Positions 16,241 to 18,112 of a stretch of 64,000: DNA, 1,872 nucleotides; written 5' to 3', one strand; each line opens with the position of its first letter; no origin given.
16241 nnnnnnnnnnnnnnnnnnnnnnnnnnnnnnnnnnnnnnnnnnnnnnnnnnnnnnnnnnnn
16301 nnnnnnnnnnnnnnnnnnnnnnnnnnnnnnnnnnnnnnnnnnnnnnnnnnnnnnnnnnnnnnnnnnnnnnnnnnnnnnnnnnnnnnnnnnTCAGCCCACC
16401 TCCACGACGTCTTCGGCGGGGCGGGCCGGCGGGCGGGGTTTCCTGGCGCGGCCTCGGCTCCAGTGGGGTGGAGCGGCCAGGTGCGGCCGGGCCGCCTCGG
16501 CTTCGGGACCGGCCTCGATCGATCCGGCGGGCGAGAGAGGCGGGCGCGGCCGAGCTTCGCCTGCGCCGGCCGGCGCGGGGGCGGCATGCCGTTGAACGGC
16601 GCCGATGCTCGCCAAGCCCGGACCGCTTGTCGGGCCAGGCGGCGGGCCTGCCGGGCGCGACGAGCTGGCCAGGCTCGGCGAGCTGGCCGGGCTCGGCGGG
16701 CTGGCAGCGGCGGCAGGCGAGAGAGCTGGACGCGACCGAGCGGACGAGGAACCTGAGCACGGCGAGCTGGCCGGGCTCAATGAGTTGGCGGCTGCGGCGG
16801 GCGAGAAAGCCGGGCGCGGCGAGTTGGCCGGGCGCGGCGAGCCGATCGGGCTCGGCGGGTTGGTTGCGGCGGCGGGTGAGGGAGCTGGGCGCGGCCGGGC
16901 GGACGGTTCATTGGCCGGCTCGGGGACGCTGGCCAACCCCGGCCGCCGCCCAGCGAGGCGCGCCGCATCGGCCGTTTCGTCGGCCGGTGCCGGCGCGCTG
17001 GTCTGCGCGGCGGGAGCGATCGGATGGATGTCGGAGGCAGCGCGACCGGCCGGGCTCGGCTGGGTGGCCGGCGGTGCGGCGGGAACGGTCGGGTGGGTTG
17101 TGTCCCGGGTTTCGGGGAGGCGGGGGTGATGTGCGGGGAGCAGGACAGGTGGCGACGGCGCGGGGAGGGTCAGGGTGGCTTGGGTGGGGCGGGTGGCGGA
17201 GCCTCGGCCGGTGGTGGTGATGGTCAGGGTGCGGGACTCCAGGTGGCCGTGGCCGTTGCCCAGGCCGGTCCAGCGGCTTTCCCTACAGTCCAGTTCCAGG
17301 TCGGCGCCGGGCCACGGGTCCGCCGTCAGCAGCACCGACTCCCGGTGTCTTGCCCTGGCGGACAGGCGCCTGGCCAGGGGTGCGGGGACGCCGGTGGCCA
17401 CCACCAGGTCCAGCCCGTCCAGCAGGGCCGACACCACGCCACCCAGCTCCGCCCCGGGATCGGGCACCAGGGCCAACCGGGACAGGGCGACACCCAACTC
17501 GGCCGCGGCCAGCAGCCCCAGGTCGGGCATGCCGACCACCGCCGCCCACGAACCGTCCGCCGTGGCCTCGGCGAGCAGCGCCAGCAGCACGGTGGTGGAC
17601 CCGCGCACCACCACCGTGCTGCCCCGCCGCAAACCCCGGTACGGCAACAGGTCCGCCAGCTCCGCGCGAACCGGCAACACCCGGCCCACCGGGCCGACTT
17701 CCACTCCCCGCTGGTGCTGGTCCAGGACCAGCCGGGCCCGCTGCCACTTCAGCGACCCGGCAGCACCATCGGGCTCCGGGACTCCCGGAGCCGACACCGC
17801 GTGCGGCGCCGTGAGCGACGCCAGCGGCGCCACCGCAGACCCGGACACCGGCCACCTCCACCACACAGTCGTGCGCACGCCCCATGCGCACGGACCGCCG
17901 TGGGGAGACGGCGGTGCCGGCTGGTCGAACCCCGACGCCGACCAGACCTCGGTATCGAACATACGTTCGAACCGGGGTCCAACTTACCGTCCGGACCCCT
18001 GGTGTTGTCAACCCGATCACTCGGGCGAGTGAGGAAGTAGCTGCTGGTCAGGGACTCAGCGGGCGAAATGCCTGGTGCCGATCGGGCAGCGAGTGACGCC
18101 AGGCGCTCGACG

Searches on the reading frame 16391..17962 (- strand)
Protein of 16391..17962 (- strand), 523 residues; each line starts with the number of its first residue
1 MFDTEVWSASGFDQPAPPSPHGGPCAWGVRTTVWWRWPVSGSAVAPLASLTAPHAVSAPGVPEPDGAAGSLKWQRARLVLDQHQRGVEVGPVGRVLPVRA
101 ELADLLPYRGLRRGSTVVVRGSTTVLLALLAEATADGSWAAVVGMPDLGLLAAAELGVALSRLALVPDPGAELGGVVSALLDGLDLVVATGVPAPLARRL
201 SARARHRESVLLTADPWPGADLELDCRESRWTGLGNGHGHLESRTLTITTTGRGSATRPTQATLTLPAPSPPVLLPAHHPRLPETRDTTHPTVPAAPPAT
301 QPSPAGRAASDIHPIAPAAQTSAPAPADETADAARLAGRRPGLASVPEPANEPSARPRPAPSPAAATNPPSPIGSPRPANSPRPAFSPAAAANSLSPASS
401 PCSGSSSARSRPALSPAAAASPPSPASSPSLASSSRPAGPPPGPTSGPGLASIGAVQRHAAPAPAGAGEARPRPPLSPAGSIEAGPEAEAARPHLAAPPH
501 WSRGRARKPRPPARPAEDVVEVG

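Call 60: search_protein_families(library=ncbifam, proteins=[window:16391-17962:-], max_evalue=0.001)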
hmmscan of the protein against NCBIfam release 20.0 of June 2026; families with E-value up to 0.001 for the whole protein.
window:16391-17962:- (523 aa): 1 family
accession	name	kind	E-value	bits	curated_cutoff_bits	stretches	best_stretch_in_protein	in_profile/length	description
NF058630.1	repair_Rv3395c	exception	2.4e-54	183.2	65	1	105-253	1-153/153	DnaE2-dependent mutagenesis accessory factor ImuA'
